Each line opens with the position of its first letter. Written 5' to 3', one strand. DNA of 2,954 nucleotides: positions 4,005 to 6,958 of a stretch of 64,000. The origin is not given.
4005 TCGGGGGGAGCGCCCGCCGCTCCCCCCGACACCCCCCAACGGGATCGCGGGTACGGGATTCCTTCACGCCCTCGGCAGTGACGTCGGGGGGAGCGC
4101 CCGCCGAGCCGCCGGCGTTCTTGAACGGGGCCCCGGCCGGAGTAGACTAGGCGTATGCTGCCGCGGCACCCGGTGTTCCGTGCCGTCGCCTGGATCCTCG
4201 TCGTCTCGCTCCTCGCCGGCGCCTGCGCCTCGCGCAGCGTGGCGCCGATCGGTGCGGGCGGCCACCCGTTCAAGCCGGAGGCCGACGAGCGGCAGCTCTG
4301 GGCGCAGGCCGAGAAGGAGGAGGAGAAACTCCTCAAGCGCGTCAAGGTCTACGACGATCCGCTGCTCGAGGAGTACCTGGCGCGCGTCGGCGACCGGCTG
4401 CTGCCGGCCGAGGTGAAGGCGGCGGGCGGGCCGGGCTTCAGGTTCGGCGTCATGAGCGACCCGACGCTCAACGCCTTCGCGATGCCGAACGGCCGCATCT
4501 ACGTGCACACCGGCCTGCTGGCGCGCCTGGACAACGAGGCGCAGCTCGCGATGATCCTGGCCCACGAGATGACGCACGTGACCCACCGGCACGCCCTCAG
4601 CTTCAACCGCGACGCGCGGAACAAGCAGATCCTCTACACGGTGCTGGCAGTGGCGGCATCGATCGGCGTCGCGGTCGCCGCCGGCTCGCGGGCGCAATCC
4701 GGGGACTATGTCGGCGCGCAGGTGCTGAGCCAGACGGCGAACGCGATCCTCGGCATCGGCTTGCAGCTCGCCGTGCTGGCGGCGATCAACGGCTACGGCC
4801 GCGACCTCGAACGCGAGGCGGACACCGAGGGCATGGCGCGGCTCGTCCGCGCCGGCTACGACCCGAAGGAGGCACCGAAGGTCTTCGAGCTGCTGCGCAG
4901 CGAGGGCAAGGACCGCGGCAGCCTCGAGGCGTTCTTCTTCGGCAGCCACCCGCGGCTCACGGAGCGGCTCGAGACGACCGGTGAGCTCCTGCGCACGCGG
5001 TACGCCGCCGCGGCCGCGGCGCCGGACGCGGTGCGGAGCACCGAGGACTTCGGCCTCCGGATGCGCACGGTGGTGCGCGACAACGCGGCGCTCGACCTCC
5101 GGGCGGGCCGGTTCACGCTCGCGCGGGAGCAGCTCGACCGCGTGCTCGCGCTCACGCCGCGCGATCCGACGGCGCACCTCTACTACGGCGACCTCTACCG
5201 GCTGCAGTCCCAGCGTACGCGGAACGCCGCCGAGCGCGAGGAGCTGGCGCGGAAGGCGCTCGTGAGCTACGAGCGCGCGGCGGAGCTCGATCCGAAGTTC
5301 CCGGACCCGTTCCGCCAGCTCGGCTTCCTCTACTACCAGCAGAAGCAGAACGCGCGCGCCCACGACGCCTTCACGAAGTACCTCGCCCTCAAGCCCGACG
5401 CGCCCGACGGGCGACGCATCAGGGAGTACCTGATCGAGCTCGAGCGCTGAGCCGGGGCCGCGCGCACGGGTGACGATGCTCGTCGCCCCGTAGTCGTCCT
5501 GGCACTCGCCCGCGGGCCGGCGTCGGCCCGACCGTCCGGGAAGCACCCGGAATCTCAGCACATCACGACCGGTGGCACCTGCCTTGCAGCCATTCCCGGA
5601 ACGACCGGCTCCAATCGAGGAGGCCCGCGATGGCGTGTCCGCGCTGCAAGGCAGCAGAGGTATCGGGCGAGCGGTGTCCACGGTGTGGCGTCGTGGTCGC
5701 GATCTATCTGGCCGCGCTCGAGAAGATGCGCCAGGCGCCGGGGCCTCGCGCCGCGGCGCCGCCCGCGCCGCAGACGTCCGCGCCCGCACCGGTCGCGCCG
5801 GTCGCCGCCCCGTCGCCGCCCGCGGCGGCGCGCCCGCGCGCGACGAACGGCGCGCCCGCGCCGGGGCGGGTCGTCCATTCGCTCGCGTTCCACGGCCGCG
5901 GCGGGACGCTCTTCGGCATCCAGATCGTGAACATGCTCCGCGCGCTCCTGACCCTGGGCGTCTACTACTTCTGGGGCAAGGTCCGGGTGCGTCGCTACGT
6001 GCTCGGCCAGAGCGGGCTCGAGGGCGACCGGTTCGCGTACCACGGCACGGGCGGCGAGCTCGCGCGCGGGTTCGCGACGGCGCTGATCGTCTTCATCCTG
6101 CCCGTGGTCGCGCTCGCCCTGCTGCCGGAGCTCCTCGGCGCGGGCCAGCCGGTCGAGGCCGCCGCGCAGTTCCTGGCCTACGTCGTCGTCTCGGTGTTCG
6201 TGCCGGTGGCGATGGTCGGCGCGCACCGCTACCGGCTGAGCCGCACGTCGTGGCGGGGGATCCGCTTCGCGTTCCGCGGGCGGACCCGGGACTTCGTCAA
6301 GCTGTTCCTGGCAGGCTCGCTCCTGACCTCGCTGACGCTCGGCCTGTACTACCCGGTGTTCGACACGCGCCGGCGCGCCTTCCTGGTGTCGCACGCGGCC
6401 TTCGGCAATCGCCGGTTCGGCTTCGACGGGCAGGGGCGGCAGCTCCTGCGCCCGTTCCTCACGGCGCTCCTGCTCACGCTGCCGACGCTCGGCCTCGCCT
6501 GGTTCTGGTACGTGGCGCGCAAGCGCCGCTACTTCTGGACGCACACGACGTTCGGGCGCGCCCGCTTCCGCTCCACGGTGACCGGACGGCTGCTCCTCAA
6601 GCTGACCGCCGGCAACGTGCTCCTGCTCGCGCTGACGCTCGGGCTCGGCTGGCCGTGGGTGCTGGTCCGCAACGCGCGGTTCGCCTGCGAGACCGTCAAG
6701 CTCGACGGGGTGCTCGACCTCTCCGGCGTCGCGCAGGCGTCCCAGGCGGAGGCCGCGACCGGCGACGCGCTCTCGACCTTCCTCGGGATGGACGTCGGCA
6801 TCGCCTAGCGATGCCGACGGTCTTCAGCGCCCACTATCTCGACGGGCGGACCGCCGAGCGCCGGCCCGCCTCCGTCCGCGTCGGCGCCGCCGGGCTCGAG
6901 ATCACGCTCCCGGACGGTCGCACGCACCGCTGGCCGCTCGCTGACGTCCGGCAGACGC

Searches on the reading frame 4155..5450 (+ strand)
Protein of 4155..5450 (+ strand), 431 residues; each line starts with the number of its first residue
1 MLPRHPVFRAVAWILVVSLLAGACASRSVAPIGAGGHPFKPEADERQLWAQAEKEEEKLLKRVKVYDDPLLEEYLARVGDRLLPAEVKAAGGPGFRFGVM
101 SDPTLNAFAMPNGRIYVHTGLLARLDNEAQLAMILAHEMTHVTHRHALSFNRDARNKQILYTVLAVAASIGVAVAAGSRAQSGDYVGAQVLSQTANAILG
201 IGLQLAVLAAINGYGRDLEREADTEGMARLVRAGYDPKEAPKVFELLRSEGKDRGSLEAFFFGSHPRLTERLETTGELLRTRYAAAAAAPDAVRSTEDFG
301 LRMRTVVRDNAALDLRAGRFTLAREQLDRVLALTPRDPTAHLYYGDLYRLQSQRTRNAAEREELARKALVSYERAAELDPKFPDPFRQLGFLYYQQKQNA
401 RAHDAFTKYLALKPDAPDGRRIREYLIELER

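Call 40: search_protein_families(library=pfam, proteins=[window:4155-5450:+], max_evalue=0.00001)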
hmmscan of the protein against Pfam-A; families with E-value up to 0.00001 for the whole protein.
window:4155-5450:+ (431 aa): 7 families
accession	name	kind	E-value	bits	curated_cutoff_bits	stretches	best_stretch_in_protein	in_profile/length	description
PF01435.24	Peptidase_M48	-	5.7e-29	101.7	20.3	1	70-274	2-181/186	Peptidase family M48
PF13371.12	TPR_9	-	2e-13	50.6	35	1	356-425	2-71/73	Tetratricopeptide repeat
PF13414.12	TPR_11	-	1.4e-12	47.5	26.8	1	367-396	12-41/42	TPR repeat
PF07719.23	TPR_2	-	4e-07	30.1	27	0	387-415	5-33/34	Tetratricopeptide repeat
PF14559.12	TPR_19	-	4.3e-07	30.6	25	0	366-419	8-61/68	Tetratricopeptide repeat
PF13431.12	TPR_17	-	7.8e-07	29.3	24.4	0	372-403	2-33/34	Tetratricopeptide repeat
PF00515.34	TPR_1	-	3.8e-06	26.9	27.8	0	388-415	6-33/34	Tetratricopeptide repeat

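Call 66: find_encoding_contigs(protein=window:4155-5450:+, flank=10000, max_places=2)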
Protein window:4155-5450:+ (431 aa): 23 contigs read that carry it; 2 places shown.
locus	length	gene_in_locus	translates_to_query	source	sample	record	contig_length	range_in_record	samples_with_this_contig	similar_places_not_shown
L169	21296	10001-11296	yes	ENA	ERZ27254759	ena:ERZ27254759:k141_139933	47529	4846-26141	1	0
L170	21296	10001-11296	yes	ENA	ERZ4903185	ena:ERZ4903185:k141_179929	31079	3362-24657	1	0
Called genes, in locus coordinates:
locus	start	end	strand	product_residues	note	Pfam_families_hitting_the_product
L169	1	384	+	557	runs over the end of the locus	PF00920:ILVD_EDD_N, PF24877:ILV_EDD_C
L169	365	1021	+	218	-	PF05175:MTS (weak), PF13489:Methyltransf_23, PF13847:Methyltransf_31, PF08241:Methyltransf_11, PF08242:Methyltransf_12, PF13649:Methyltransf_25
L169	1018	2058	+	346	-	PF08331:QueG_DUF1730, PF13484:Fer4_16, PF13646:HEAT_2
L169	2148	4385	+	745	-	PF01315:Ald_Xan_dh_C, PF02738:MoCoBD_1, PF20256:MoCoBD_2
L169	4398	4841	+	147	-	PF07331:TctB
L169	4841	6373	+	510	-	PF01970:TctA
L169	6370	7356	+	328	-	PF03401:TctC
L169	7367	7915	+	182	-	PF01327:Pep_deformylase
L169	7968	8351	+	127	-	-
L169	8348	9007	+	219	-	PF00210:Ferritin (faint), PF04305:DUF455 (weak)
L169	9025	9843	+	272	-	PF13369:Transglut_core2, PF13371:TPR_9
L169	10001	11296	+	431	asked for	PF01435:Peptidase_M48, PF14559:TPR_19 (faint), PF07719:TPR_2 (faint), PF00515:TPR_1 (faint), PF13431:TPR_17 (faint), PF13371:TPR_9, PF13414:TPR_11 (weak)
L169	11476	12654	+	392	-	PF05987:DUF898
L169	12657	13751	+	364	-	PF23368:DUF7092, PF01435:Peptidase_M48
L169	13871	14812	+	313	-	PF12974:Phosphonate-bd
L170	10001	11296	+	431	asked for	PF01435:Peptidase_M48, PF14559:TPR_19 (faint), PF07719:TPR_2 (faint), PF00515:TPR_1 (faint), PF13431:TPR_17 (faint), PF13371:TPR_9, PF13414:TPR_11 (weak)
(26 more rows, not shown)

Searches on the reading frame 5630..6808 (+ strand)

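Call 40: search_protein_families(library=pfam, proteins=[window:5630-6808:+], max_evalue=0.00001)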
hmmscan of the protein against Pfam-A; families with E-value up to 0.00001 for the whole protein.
window:5630-6808:+ (392 aa): 1 family
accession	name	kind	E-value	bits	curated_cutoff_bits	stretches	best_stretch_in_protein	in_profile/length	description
PF05987.18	DUF898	-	6.8e-78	262.5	28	2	83-285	2-193/336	Bacterial protein of unknown function (DUF898)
